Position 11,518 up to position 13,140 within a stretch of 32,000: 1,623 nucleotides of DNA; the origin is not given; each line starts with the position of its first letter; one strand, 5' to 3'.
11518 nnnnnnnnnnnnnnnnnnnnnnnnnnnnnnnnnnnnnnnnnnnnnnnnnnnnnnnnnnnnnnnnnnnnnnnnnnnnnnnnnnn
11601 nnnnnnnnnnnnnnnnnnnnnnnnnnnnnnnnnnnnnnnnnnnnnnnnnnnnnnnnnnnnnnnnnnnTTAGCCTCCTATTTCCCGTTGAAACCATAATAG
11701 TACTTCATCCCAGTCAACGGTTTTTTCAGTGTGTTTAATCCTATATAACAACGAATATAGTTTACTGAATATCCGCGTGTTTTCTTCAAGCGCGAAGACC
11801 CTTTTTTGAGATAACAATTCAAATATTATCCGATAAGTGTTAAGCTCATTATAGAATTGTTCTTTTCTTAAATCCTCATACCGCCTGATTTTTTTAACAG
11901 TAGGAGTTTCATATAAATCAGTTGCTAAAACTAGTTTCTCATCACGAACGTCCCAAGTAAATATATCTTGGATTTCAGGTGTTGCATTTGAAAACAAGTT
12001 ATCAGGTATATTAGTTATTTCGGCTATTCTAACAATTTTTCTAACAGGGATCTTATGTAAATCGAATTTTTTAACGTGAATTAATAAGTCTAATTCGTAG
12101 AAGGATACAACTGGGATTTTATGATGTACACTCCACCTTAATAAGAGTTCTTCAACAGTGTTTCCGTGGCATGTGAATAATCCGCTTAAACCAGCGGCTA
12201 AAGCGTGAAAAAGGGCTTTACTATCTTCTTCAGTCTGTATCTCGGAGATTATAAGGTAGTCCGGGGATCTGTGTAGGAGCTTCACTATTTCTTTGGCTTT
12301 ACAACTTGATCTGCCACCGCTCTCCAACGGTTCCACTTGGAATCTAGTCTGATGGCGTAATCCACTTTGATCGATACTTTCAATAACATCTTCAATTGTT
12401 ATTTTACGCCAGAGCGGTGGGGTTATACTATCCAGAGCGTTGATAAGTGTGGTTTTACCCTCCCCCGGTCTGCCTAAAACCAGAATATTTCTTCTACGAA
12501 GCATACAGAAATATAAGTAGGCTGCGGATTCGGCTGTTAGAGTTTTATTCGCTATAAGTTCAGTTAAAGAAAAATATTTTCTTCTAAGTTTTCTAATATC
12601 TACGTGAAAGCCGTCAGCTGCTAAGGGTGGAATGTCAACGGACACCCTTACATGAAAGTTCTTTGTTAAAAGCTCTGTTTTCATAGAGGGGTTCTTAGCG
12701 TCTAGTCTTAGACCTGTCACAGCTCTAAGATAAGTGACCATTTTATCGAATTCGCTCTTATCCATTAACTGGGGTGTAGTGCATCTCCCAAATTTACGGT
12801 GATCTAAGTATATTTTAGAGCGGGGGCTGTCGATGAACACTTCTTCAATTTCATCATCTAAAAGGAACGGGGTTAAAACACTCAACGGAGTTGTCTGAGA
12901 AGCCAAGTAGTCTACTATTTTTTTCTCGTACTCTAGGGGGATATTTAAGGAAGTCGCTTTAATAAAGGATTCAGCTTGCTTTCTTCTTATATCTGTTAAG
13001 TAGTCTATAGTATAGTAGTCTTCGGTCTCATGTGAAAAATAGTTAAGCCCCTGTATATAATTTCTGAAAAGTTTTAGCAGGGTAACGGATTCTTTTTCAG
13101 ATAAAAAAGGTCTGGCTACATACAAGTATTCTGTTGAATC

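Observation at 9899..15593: Tad/Epd-like type IV filament locus in an archaeal genome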

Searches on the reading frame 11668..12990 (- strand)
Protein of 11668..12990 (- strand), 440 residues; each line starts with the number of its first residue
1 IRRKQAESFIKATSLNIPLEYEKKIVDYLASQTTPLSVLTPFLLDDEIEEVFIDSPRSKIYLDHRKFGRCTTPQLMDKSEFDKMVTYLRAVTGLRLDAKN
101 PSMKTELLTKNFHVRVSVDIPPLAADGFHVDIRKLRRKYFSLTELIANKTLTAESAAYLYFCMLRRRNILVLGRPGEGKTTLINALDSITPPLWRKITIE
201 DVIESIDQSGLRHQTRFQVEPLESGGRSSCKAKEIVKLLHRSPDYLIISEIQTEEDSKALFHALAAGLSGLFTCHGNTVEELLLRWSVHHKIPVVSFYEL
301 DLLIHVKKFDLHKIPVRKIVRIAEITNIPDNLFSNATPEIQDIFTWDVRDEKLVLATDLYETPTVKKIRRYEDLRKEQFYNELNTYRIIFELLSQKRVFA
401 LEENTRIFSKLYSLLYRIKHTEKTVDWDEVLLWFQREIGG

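Call 34: search_dna_similar(query=window:11668-12990:-, collection=plasmids, mode=protein, max_rows=40, max_evalue=1e-8)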
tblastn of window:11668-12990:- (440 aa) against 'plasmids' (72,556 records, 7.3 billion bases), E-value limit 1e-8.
Records with a match: 520; places in all: 614; records where one place covers at least 80% of the query: 5.
Best place of each record, by identity: <60% 520.
By first word of the organism name: Ralstonia 138; Rhizobium 130; Sinorhizobium 76; Pseudosulfitobacter 38; Sphingobium 16; Azospirillum 13; Burkholderia 10; Vibrio 8; Photobacterium 6; Caballeronia 4; and 60 more.
By predicted mobility (MOB-suite, as given by PLSDB): non-mobilizable 245; mobilizable 156; conjugative 119.
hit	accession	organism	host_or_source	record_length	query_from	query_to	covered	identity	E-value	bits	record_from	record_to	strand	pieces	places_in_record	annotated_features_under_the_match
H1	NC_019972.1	Methanomethylovorans hollandica DSM 15978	-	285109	16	438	96%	24.9%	1e-16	91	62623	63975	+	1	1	ATPase, T2SS/T4P/T4SS family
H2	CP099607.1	Comamonadaceae bacterium OTU4NAUVB1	Arabidopsis thaliana,pure culture,leaf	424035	7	378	85%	25.7%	1e-18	96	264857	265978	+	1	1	CpaF family protein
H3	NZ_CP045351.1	Vibrio aquimaris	pure culture,Non-filtered water from ...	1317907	17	351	76%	28.0%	2e-22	107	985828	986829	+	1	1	none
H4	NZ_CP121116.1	Roseinatronobacter sp. S2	cell culture,Alkaline Spring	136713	8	352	78%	26.7%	2e-23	110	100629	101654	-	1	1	CpaF family protein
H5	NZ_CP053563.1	Thioclava electrotropha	cultured cells,marine sediment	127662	35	350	72%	29.1%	7e-24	112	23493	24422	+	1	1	CpaF family protein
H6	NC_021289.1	Caballeronia insecticola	-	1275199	5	347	78%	26.7%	5e-20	100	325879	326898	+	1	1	none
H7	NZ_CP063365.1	Xanthobacter dioxanivorans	pure culture,active sludge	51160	16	347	75%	27.5%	2e-21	104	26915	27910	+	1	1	CpaF family protein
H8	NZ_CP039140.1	Haloferax mediterranei ATCC 33500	Cell culture,Spain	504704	45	415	84%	24.5%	1e-17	94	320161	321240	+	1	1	none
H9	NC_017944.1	Haloferax mediterranei ATCC 33500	-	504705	45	415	84%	24.5%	1e-17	94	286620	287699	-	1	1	none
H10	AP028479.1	Serratia marcescens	Homo sapiens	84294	7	352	79%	26.2%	2e-22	107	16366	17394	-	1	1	tight adherance operon protein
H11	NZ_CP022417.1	Pseudosulfitobacter pseudonitzschiae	Skeletonema marinoi strain RO5AC,Cell ...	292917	25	344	73%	27.9%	1e-22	108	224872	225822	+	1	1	CpaF family protein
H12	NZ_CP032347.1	Azospirillum brasilense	soil sample,Agricultural field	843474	17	366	80%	25.5%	6e-24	112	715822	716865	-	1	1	CpaF family protein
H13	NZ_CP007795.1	Azospirillum argentinense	Triticum aestivum L.,Root,wheat ...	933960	17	366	80%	25.5%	7e-24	112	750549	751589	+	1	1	CpaF family protein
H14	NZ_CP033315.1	Azospirillum brasilense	rhizosphere soil of Digitaria ...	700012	17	366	80%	25.5%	1e-23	111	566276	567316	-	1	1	CpaF family protein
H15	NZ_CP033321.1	Azospirillum brasilense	rhizosphere soil of Cynodon ...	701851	17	366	80%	25.5%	1e-23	111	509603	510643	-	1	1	CpaF family protein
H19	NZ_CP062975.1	Pontibacillus sp. ALD_SL1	mangrove mud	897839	8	346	77%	26.0%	5e-18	94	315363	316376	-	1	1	CpaF family protein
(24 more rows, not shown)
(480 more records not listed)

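Call 35: get_annotated_region(hit=H12, flank=7000)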
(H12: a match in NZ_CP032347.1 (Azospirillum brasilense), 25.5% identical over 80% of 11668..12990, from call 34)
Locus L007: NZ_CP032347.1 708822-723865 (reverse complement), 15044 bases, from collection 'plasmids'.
description: Azospirillum brasilense strain MTCC4039 plasmid p2, complete sequence
organism: Azospirillum brasilense (NCBI taxid 192)
taxonomy: Bacteria; Pseudomonadota; Alphaproteobacteria; Rhodospirillales; Azospirillaceae; Azospirillum; Azospirillum brasilense
host: -; source: soil sample,Agricultural field; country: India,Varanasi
typing (MOB-suite, as given by PLSDB): non-mobilizable
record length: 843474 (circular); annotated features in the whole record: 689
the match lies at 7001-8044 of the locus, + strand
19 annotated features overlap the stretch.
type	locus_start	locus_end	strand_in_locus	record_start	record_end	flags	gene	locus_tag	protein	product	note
CDS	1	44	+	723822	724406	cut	-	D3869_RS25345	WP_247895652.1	IS630 family transposase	-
CDS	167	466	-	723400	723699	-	-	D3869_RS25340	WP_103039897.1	flagellar transcriptional regulator FlhD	GO:0044780 - bacterial-type flagellum assembly [Evidence IEA]; GO:0045893 - positive regulation of DNA-templated ...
CDS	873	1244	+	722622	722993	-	-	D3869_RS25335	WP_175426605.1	hypothetical protein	-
CDS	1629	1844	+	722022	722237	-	-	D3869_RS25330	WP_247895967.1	Flp family type IVb pilin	-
CDS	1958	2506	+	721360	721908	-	-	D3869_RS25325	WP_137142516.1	prepilin peptidase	-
CDS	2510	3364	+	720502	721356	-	cpaB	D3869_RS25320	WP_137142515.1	Flp pilus assembly protein CpaB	-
CDS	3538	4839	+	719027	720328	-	-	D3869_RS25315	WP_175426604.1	type II and III secretion system protein family protein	-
CDS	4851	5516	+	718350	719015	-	-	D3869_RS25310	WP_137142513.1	CpaD family pilus assembly lipoprotein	-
CDS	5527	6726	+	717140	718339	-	-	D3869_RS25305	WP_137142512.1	AAA family ATPase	-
CDS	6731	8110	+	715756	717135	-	-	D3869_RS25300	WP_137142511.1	CpaF family protein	-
CDS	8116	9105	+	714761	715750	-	-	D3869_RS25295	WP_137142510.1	type II secretion system F family protein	-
CDS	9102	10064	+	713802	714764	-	-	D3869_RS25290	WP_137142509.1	type II secretion system F family protein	-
CDS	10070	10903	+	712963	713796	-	-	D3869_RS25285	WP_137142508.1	tetratricopeptide repeat protein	-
CDS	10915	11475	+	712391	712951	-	-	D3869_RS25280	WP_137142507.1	TadE family protein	-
CDS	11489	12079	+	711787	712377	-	-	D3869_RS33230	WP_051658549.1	hypothetical protein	-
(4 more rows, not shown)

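Call 36: get_annotated_region(hit=H10, flank=7000)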
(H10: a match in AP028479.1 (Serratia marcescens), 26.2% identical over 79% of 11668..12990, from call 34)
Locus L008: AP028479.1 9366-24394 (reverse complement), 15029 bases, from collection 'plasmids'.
description: Serratia marcescens 14VA2 plasmid p14VA2 DNA, complete sequence
organism: Serratia marcescens (NCBI taxid 615)
taxonomy: Bacteria; Pseudomonadota; Gammaproteobacteria; Enterobacterales; Yersiniaceae; Serratia; Serratia marcescens
host: -; source: Homo sapiens; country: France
typing (MOB-suite, as given by PLSDB): conjugative; replicon IncI1; relaxase MOBF; mating-pair formation MPF_F
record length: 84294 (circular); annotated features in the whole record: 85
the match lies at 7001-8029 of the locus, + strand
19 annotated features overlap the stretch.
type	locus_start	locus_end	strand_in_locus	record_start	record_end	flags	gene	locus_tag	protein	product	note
CDS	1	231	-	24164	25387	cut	-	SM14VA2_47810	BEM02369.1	IS91 family transposase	-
CDS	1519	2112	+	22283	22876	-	-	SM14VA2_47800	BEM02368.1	transcriptional regulator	-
CDS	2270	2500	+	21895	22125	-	-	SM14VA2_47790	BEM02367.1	pilus assembly protein PilA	-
CDS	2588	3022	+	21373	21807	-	-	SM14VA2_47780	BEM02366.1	hypothetical protein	-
CDS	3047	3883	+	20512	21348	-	-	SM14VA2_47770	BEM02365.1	hypothetical protein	-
CDS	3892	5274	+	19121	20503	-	rcpA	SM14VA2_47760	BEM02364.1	secretin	-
CDS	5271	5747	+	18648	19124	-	-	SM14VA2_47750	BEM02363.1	hypothetical protein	-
CDS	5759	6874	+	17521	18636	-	-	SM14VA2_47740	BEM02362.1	hypothetical protein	-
CDS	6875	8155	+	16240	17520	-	-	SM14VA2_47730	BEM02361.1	tight adherance operon protein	-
CDS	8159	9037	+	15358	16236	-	-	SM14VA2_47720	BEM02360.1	tight adherance operon protein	-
CDS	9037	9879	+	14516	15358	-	-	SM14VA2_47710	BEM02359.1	hypothetical protein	-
CDS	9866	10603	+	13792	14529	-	tadD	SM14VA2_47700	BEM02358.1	tight adherance operon protein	-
CDS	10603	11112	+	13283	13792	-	-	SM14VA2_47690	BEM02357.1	pilus biosynthesis protein TadE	-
CDS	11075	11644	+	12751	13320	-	tadF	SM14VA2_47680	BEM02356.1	tight adherance operon protein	-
CDS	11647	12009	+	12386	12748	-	-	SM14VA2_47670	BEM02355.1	hypothetical protein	-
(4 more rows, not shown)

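Call 38: get_annotated_region(hit=H1, flank=6000)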
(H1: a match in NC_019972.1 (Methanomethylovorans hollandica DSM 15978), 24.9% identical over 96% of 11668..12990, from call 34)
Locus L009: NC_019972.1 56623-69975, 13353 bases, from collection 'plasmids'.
description: Methanomethylovorans hollandica DSM 15978 plasmid pMETHO01, complete sequence
organism: Methanomethylovorans hollandica DSM 15978 (NCBI taxid 867904)
taxonomy: Archaea; Euryarchaeota; Methanomicrobia; Methanosarcinales; Methanosarcinaceae; Methanomethylovorans; Methanomethylovorans hollandica; Methanomethylovorans hollandica DSM 15978
host: -; source: -; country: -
typing (MOB-suite, as given by PLSDB): non-mobilizable; replicon rep_cluster_57
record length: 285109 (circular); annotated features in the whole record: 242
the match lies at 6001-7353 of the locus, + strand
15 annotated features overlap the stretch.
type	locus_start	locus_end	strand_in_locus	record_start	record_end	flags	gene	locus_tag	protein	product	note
CDS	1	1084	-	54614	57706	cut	-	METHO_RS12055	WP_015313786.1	helicase HerA-like domain-containing protein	-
CDS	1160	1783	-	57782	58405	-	-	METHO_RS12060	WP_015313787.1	hypothetical protein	-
CDS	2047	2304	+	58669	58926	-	-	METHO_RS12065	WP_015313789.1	hypothetical protein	-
CDS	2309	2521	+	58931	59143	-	-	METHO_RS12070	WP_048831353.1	hypothetical protein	-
CDS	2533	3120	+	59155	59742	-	-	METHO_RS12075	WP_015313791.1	hypothetical protein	-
CDS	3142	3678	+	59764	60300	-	-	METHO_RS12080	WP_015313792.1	hypothetical protein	-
CDS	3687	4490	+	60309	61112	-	-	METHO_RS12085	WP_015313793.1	hypothetical protein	-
CDS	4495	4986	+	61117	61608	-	-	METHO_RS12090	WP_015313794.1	hypothetical protein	-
CDS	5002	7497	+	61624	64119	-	-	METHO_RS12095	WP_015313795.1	ATPase, T2SS/T4P/T4SS family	-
CDS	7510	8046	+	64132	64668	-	-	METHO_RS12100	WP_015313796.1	hypothetical protein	-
CDS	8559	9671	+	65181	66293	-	tnpB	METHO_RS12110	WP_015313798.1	IS200/IS605 family element RNA-guided endonuclease TnpB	-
CDS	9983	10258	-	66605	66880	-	-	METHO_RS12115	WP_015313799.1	hypothetical protein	-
CDS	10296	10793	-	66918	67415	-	-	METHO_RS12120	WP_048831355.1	hypothetical protein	-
CDS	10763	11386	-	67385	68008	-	-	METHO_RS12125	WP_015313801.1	hypothetical protein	-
CDS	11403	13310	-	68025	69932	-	-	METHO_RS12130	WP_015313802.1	archaea-specific SMC-related protein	GO:0051276 - chromosome organization [Evidence IEA]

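Call 39: get_annotated_region(hit=H8, flank=6000)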
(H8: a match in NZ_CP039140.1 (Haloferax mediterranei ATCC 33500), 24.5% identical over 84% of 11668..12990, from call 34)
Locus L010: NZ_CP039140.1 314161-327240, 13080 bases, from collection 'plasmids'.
description: Haloferax mediterranei ATCC 33500 plasmid pHME505, complete sequence
organism: Haloferax mediterranei ATCC 33500 (NCBI taxid 523841)
taxonomy: Archaea; Euryarchaeota; Halobacteria; Halobacteriales; Haloferacaceae; Haloferax; Haloferax mediterranei; Haloferax mediterranei ATCC 33500
host: -; source: Cell culture,Spain; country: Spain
typing (MOB-suite, as given by PLSDB): non-mobilizable
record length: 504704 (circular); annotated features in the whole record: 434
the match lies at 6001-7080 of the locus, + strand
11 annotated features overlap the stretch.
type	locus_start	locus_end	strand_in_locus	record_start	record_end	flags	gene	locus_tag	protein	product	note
CDS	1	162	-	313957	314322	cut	-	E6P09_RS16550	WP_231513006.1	VOC family protein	-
CDS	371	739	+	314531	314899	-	-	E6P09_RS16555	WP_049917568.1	hypothetical protein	-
CDS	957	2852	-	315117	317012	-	-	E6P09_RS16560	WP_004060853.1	hypothetical protein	-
CDS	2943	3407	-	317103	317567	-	-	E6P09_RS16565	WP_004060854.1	type IV pilin N-terminal domain-containing protein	-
CDS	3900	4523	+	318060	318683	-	-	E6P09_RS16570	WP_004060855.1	hypothetical protein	-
CDS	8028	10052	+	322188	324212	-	-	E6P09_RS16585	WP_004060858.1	type II secretion system F family protein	-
CDS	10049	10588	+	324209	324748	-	-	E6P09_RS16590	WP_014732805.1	hypothetical protein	-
CDS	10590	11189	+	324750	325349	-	-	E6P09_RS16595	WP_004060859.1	hypothetical protein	-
CDS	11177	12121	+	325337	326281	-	-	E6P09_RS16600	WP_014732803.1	hypothetical protein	-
CDS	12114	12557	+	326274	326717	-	-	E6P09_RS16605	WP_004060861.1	hypothetical protein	-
CDS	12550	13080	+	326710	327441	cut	-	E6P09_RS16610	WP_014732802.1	hypothetical protein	-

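Call 40: get_annotated_region(hit=H19, flank=7000)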
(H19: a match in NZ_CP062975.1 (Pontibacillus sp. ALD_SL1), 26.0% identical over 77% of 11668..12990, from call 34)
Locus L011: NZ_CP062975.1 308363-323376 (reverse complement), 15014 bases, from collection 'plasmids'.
description: Pontibacillus sp. ALD_SL1 plasmid unnamed, complete sequence
organism: Pontibacillus sp. ALD_SL1 (NCBI taxid 2777185)
taxonomy: Bacteria; Bacillota; Bacilli; Bacillales; Bacillaceae; Pontibacillus; Pontibacillus sp. ALD SL1
host: -; source: mangrove mud; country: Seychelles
typing (MOB-suite, as given by PLSDB): non-mobilizable
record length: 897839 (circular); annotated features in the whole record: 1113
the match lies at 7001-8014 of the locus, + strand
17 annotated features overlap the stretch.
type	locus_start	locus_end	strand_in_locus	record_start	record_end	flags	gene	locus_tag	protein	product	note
CDS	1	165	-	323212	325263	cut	-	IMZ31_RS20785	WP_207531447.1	penicillin-binding transpeptidase domain-containing protein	-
CDS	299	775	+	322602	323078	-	-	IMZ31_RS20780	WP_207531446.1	hypothetical protein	-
CDS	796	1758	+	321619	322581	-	-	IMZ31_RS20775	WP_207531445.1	single-stranded DNA-binding protein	-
CDS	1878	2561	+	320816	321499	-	-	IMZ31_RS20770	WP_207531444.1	DUF1064 domain-containing protein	-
CDS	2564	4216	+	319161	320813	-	-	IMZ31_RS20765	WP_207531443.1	hypothetical protein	-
CDS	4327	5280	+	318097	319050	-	-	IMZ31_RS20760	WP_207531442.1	hypothetical protein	-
CDS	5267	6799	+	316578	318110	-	-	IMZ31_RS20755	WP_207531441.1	response regulator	GO:0000160 - phosphorelay signal transduction system [Evidence IEA]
CDS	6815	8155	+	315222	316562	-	-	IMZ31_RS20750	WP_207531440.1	CpaF family protein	-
CDS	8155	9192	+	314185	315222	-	-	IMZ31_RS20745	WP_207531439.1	type II secretion system F family protein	-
CDS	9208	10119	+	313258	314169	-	-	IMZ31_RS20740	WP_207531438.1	type II secretion system F family protein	-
CDS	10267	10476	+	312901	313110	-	-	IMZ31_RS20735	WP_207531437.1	hypothetical protein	-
CDS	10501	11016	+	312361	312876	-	-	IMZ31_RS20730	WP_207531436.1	A24 family peptidase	-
CDS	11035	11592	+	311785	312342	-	-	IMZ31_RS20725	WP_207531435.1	TadE family protein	-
CDS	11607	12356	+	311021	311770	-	-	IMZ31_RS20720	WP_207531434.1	hypothetical protein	-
CDS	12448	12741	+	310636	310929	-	-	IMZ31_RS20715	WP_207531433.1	hypothetical protein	-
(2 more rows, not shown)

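Call 41: get_annotated_region(hit=H5, flank=7000)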
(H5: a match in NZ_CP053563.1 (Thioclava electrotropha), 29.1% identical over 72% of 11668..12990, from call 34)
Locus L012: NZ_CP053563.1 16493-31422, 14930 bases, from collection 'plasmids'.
description: Thioclava electrotropha strain Elox9 plasmid pTElox9, complete sequence
organism: Thioclava electrotropha (NCBI taxid 1549850)
taxonomy: Bacteria; Pseudomonadota; Alphaproteobacteria; Rhodobacterales; Paracoccaceae; Thioclava; Thioclava electrotropha
host: -; source: cultured cells,marine sediment; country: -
typing (MOB-suite, as given by PLSDB): non-mobilizable
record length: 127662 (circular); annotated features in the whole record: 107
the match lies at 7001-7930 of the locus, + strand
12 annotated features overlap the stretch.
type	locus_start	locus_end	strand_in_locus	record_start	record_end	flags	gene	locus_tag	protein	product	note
CDS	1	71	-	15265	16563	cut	-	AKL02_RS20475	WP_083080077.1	TolC family protein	GO:0055085 - transmembrane transport [Evidence IEA]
CDS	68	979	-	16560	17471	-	-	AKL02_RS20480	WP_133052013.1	hypothetical protein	-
CDS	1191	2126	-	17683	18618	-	-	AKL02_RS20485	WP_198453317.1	hypothetical protein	-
CDS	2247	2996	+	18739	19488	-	-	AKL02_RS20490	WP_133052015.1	hypothetical protein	-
CDS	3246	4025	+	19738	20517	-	-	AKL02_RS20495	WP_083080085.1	tetratricopeptide repeat protein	-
CDS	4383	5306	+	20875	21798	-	-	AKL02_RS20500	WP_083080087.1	SAF domain-containing protein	-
CDS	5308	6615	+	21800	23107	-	-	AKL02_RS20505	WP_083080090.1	hypothetical protein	-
CDS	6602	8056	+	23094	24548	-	-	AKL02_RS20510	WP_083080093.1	CpaF family protein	-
CDS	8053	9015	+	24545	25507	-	-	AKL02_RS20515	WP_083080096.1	type II secretion system F family protein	-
CDS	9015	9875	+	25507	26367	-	-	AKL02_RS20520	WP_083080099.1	type II secretion system F family protein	-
CDS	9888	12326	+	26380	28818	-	-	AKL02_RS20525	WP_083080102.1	ATP-binding protein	-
CDS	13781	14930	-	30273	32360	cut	-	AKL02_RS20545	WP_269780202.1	hypothetical protein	-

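Call 42: get_annotated_region(hit=H2, flank=7000)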
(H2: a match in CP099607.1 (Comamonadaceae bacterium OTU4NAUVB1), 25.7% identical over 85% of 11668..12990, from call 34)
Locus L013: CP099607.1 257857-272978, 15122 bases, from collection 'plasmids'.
description: Comamonadaceae bacterium OTU4NAUVB1 plasmid unnamed2, complete sequence
organism: Comamonadaceae bacterium OTU4NAUVB1 (NCBI taxid 2952996)
taxonomy: Bacteria; Pseudomonadota; Betaproteobacteria; Burkholderiales; Comamonadaceae; ; Comamonadaceae bacterium OTU4NAUVB1
host: -; source: Arabidopsis thaliana,pure culture,leaf; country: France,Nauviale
typing (MOB-suite, as given by PLSDB): non-mobilizable
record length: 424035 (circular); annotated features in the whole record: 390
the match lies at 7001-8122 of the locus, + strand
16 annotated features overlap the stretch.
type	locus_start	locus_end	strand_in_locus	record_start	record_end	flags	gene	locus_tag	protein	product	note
CDS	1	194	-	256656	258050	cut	-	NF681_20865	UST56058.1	DUF1446 domain-containing protein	-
CDS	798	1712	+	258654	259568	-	-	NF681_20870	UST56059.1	hypothetical protein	-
CDS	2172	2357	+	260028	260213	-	-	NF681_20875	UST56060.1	Flp family type IVb pilin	-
CDS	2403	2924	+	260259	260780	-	-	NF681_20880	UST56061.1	prepilin peptidase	-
CDS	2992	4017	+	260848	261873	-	cpaB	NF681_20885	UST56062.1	Flp pilus assembly protein CpaB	-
CDS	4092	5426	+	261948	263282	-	-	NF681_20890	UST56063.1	type II and III secretion system protein family protein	-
CDS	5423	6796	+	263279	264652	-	-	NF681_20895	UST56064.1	histidine kinase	-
CDS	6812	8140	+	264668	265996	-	-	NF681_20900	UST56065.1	CpaF family protein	-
CDS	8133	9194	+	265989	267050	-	-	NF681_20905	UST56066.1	type II secretion system F family protein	-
CDS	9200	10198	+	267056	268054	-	-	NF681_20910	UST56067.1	type II secretion system F family protein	-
CDS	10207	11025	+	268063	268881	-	-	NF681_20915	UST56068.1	tetratricopeptide repeat protein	-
CDS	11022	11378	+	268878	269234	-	-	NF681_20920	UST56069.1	DUF3613 domain-containing protein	-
CDS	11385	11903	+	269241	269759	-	-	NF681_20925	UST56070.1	pilus assembly protein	-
CDS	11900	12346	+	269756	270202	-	-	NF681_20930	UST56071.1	pilus assembly protein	-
CDS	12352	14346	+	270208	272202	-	-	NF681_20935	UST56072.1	pilus assembly protein TadG-related protein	-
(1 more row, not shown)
